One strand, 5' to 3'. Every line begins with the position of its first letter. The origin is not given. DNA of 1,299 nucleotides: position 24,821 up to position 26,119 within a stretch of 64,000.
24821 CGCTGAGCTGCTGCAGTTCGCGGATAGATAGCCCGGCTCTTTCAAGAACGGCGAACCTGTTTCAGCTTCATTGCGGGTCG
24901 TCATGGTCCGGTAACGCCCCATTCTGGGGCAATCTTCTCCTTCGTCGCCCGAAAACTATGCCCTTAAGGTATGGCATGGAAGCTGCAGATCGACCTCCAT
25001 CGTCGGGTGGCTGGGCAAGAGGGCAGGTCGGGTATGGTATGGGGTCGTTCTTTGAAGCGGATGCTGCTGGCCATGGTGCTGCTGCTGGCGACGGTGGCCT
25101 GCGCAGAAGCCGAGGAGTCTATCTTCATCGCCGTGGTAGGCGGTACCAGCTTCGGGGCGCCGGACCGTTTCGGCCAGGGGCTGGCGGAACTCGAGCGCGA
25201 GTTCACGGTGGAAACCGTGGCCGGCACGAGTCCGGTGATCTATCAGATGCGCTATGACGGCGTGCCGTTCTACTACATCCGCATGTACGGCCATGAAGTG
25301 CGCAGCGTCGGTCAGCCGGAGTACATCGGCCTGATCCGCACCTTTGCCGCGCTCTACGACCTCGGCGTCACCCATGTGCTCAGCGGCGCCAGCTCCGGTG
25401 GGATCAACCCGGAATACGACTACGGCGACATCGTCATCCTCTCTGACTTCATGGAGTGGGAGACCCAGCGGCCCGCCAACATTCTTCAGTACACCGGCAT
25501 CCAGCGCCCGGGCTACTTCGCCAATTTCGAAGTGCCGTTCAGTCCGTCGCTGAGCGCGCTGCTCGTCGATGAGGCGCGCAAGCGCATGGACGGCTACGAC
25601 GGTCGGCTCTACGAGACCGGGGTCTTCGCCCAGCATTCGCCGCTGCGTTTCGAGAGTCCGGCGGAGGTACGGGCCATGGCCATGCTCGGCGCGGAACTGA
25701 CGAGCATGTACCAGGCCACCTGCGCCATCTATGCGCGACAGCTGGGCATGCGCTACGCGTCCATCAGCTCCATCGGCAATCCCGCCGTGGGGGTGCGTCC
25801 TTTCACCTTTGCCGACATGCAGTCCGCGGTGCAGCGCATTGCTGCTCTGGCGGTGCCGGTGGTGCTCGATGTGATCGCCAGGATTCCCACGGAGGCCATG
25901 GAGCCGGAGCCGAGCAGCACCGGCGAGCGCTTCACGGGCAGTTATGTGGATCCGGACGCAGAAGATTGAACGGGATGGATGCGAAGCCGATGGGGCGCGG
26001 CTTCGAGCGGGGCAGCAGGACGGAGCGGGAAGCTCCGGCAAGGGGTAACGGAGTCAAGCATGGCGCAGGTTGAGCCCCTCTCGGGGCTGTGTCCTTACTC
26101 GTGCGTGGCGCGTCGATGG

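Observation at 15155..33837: The whole purine/nucleoside block appears wired to sigma54, yet encodes no regulator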

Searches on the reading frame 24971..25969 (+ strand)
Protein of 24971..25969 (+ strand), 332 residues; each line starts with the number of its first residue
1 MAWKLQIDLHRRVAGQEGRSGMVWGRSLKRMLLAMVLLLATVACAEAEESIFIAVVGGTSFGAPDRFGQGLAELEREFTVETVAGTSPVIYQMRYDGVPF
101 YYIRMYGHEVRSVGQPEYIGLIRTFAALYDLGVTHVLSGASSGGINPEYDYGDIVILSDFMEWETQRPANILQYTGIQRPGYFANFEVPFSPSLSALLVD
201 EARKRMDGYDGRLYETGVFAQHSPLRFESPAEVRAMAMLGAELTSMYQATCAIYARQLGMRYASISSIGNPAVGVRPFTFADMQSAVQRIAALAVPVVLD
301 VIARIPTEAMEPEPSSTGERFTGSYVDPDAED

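Call 6: search_protein_families(library=ncbifam, proteins=[window:24971-25969:+], max_evalue=0.00001)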
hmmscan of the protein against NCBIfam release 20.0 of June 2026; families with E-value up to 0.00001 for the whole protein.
window:24971-25969:+ (332 aa): 10 families
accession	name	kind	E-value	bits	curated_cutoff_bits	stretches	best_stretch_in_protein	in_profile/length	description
TIGR01694.1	MTAP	equivalog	9.8e-20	70.9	274.85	1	53-302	2-238/240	S-methyl-5'-thioadenosine phosphorylase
NF006054.0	PRK08202.1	equivalog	1.1e-19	71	218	1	77-286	54-255/274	purine-nucleoside phosphorylase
TIGR01698.1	PUNP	equivalog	6.4e-18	65.1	302.6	1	123-286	73-228/245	purine-nucleoside phosphorylase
TIGR01697.1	PNPH-PUNA-XAPA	subfamily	4.4e-17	62.3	197.1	1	78-276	31-219/247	inosine/guanosine/xanthosine phosphorylase family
NF006599.0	PRK09136.1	equivalog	1.1e-16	60.8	223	1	52-300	3-241/247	S-methyl-5'-thioinosine phosphorylase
TIGR01700.1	PNPH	equivalog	8.6e-14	51.6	293.35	1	130-282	80-225/249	purine nucleoside phosphorylase I, inosine and guanosine-specific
NF006334.0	PRK08564.1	equivalog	9.4e-11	41.3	382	1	50-308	7-253/267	S-methyl-5'-thioadenosine phosphorylase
NF005876.0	PRK07823.1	equivalog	9.5e-11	41.3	306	1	121-277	69-214/267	S-methyl-5'-thioadenosine phosphorylase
TIGR01699.1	XAPA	equivalog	6.4e-09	35.7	370.9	1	78-285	31-228/248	xanthosine phosphorylase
NF005657.0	PRK07432.1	equivalog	4.3e-06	26.1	453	1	118-266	65-208/291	S-methyl-5'-thioadenosine phosphorylase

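Call 7: search_protein_families(library=pfam, proteins=[window:24971-25969:+], max_evalue=0.001)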
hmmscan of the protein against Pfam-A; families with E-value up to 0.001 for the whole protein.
window:24971-25969:+ (332 aa): 1 family
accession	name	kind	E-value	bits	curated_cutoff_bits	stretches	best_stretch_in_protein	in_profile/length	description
PF01048.26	PNP_UDP_1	-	5.3e-20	72.3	25.1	1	53-295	2-225/233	Phosphorylase superfamily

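Call 9: find_related_loci(query=window:24971-25969:+, collection=genome_contigs, flank=10000)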
Query window:24971-25969:+ (332 aa) in genome_contigs; peptide patterns used: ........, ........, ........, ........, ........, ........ (x = any residue, [..] = any of these).
23 stretches matched a pattern; 3 encode a relative of the query (tblastn E <= 1e-3); 3 distinct loci.
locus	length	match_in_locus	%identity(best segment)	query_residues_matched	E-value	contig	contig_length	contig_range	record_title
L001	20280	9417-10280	94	45-332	0e+0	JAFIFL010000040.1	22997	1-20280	MAG: Gammaproteobacteria bacterium isolate Super_Day12_Bin.14 NODE_776_length_22997_cov_11.361695, whole genome shotgun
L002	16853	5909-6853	81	20-332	6e-173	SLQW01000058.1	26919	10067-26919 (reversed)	MAG: Pseudomonadales bacterium isolate CSSed165cm_554 CSSed16-5cm-3287, whole genome shotgun sequence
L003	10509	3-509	96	164-332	2e-106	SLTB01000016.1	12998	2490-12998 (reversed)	MAG: Pseudomonadales bacterium isolate CSSed165cm_85R1 CSSed16-5cm-15932, whole genome shotgun sequence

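Call 34: find_homologous_proteins(query=window:25031-25969:+, max_evalue=1e-20)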
Query window:25031-25969:+ (312 aa): 132 proteins with E <= 1e-20 among 8000 candidates; the best 120 are listed.
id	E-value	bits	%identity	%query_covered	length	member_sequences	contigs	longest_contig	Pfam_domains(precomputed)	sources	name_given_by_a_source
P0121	4.5e-182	622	94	92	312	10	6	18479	PF01048.27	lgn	-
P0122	1.4e-180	617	89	100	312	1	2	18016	PF01048.27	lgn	-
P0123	1.2e-164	565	82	98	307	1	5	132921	PF01048.27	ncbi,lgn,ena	-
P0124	4.8e-158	543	82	96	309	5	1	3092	PF01048.27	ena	-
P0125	4.7e-150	517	80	93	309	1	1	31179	PF01048.27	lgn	-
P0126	7.0e-139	480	72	97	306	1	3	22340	PF01048.27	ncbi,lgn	-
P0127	1.5e-137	476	70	98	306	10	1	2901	PF01048.27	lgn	-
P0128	2.1e-137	476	70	98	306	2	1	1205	PF01048.27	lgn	-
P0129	6.8e-122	425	64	98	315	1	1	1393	PF01048.27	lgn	-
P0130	3.9e-121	422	64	99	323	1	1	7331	PF01048.27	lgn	-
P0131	3.1e-119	416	65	91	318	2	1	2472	PF01048.27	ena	-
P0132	5.3e-119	415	62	97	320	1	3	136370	PF01048.27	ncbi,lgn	ncbi:MAG: hypothetical protein ACFCU4_04970 [Puniceicoccaceae bacterium]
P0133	1.1e-118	414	61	97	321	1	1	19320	PF01048.27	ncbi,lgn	-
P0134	2.2e-118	413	63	98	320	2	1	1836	PF01048.27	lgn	-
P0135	4.5e-118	412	62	98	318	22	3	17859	PF01048.27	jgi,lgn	jgi:purine nucleoside phosphorylase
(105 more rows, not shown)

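Call 35: find_encoding_contigs(protein=P0123, flank=10000, max_places=2)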
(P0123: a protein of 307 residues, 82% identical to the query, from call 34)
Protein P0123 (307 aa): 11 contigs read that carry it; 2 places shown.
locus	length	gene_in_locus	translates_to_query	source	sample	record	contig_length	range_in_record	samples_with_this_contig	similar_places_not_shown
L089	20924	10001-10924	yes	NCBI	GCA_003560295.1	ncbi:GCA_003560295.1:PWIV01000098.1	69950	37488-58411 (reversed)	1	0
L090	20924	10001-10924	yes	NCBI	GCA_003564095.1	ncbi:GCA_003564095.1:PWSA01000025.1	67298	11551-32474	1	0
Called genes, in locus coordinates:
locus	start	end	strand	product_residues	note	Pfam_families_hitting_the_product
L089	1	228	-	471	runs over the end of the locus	PF01522:Polysacc_deac_1, PF09349:OHCU_decarbox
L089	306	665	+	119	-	PF00576:Transthyretin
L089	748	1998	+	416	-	PF06181:Urate_ox_N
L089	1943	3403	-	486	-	PF00149:Metallophos, PF02872:5_nucleotid_C (faint)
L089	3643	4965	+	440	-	PF00860:Xan_ur_permease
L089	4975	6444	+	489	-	PF00111:Fer2 (weak), PF01799:Fer2_2, PF00941:FAD_binding_5, PF03450:CO_deh_flav_C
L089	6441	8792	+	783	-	PF01315:Ald_Xan_dh_C, PF02738:MoCoBD_1, PF20256:MoCoBD_2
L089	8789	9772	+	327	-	PF02625:XdhC_CoxI, PF13478:XdhC_C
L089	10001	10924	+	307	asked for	PF01048:PNP_UDP_1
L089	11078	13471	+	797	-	PF07715:Plug, PF00593:TonB_dep_Rec_b-barrel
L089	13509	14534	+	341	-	PF00962:A_deaminase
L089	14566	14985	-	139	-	-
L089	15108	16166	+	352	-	PF00962:A_deaminase, PF07969:Amidohydro_3 (weak)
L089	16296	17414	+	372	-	PF00962:A_deaminase, PF07969:Amidohydro_3 (weak)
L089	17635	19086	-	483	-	PF00962:A_deaminase, PF19326:AMP_deaminase (weak)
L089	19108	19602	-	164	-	PF06172:Cupin_5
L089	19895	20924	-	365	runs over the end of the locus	PF10972:CsiV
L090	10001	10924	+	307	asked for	PF01048:PNP_UDP_1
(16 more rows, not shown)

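Call 36: find_encoding_contigs(protein=P0125, flank=10000, max_places=2)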
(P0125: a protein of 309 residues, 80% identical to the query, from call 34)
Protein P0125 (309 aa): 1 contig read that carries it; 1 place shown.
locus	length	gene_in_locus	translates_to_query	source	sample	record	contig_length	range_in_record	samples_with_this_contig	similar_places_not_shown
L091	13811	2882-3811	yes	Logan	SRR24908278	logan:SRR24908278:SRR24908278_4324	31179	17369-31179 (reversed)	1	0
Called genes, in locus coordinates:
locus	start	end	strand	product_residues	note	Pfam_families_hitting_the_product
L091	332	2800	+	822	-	PF07715:Plug (weak), PF00593:TonB_dep_Rec_b-barrel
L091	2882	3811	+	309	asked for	PF01048:PNP_UDP_1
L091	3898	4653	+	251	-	PF11932:DUF3450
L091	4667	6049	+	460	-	PF11932:DUF3450 (weak), PF01618:MotA_ExbB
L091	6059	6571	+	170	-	PF01618:MotA_ExbB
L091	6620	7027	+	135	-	PF02472:ExbD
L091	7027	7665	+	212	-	PF03544:TonB_C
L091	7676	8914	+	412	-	PF13424:TPR_12 (faint), PF23914:TPR_CcmH_CycH (faint), PF00515:TPR_1 (faint), PF07719:TPR_2 (faint), PF13176:TPR_7 (faint), PF13181:TPR_8 (faint), PF14559:TPR_19 (weak), PF13432:TPR_16 (weak), +3 more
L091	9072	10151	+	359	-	PF06516:NUP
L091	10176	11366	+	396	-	PF01425:Amidase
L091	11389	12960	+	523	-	PF01019:G_glu_transpept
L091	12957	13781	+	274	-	PF01925:TauE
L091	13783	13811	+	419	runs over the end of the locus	PF00266:Aminotran_5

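Call 37: find_encoding_contigs(protein=P0126, flank=10000, max_places=2)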
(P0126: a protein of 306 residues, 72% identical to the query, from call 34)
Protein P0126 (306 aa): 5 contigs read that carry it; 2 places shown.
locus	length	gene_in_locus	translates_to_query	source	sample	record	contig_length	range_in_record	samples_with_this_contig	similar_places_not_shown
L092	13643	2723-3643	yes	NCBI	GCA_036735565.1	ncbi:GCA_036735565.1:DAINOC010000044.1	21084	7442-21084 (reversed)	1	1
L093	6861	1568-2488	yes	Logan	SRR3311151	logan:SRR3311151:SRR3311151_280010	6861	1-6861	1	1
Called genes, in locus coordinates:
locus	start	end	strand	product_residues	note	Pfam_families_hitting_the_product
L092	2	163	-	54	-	?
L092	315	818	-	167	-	-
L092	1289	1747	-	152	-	-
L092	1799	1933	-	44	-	-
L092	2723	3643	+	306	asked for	PF01048:PNP_UDP_1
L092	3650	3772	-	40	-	-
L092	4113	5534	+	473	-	PF00884:Sulfatase, PF01663:Phosphodiest (weak), PF16347:SGSH_C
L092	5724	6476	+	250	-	-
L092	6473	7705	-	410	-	PF27267:LdmS_N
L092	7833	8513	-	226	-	PF02463:SMC_N (faint), PF00005:ABC_tran, PF13304:AAA_21 (faint)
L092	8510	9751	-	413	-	PF12704:MacB_PCD, PF02687:FtsX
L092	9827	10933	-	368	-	PF25919:BSH_CusB (faint), PF25917:BSH_RND, PF25973:BSH_CzcB (faint), PF25954:Beta-barrel_RND_2, PF25967:RND-MFP_C (faint), PF25989:YknX_C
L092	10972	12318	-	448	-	PF02321:OEP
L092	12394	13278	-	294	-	PF00483:NTP_transferase, PF12804:NTP_transf_3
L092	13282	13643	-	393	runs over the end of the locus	PF01073:3Beta_HSD, PF01370:Epimerase, PF02719:Polysacc_synt_2, PF04321:RmlD_sub_bind, PF07993:NAD_binding_4 (faint), PF16363:GDP_Man_Dehyd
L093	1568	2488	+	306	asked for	PF01048:PNP_UDP_1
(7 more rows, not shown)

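Call 38: find_encoding_contigs(protein=P0122, flank=10000, max_places=2)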
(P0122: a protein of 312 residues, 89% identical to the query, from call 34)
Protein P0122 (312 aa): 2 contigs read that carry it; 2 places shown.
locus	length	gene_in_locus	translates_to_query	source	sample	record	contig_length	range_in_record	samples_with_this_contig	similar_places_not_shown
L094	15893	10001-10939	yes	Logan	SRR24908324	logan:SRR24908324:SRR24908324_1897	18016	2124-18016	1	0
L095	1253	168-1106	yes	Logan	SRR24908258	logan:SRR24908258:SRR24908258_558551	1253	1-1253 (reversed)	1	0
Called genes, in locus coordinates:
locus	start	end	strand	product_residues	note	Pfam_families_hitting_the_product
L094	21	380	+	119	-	PF00576:Transthyretin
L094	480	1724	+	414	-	PF06181:Urate_ox_N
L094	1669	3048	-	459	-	PF00149:Metallophos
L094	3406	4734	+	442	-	PF00860:Xan_ur_permease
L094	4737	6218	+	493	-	PF00111:Fer2, PF01799:Fer2_2, PF00941:FAD_binding_5, PF03450:CO_deh_flav_C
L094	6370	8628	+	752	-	PF01315:Ald_Xan_dh_C, PF02738:MoCoBD_1, PF20256:MoCoBD_2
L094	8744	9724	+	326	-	PF02625:XdhC_CoxI, PF13478:XdhC_C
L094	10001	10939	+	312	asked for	PF01048:PNP_UDP_1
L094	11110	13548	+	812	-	PF07715:Plug, PF00593:TonB_dep_Rec_b-barrel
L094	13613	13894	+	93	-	-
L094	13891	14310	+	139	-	PF12098:DUF3574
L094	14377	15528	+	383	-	PF07969:Amidohydro_3 (weak), PF00962:A_deaminase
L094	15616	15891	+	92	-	?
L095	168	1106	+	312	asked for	PF01048:PNP_UDP_1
